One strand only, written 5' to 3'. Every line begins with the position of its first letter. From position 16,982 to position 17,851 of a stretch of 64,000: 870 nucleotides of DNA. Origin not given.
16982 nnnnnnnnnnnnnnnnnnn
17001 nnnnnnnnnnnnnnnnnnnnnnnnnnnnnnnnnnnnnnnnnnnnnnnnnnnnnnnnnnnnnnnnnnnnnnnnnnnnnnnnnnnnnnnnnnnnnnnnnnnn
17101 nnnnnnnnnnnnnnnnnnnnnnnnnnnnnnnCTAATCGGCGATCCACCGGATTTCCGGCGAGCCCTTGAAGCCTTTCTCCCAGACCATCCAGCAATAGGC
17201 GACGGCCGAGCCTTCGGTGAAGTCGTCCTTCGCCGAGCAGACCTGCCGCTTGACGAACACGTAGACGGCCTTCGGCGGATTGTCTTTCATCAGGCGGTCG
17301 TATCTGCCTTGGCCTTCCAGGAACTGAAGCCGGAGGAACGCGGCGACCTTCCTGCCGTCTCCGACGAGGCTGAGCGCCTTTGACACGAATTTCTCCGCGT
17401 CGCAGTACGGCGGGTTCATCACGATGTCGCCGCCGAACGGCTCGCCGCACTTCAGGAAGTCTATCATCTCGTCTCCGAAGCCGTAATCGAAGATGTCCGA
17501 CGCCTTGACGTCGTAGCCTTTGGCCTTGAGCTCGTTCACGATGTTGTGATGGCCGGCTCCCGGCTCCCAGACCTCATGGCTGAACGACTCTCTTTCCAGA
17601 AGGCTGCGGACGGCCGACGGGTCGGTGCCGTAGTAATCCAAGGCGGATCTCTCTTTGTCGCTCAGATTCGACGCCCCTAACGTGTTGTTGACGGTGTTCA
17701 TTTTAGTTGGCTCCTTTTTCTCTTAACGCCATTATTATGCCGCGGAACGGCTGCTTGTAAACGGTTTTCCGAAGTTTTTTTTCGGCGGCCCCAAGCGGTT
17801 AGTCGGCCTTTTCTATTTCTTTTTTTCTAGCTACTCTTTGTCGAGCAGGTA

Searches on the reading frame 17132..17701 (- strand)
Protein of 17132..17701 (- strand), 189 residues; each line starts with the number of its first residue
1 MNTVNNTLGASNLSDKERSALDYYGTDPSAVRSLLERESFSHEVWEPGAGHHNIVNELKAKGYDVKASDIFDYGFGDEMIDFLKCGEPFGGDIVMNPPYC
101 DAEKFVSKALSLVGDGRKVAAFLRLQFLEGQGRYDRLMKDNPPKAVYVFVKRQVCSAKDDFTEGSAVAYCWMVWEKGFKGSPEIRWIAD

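Call 7: search_protein_families(library=pfam, proteins=[window:17132-17701:-], max_evalue=0.01)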
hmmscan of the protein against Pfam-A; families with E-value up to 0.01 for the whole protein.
window:17132-17701:- (189 aa): 0 families

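Call 24: search_protein_families(library=ncbifam, proteins=[window:17132-17701:-], max_evalue=0.01)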
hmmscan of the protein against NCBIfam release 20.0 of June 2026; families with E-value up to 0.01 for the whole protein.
window:17132-17701:- (189 aa): 0 families

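Call 62: search_protein_families(library=phrogs, proteins=[window:17132-17701:-], max_evalue=0.001)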
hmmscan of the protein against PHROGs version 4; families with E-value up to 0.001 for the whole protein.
window:17132-17701:- (189 aa): 1 family
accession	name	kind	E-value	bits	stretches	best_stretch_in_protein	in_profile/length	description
phrog_799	-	other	3.4e-56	192.4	1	3-188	194-380/458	DNA methyltransferase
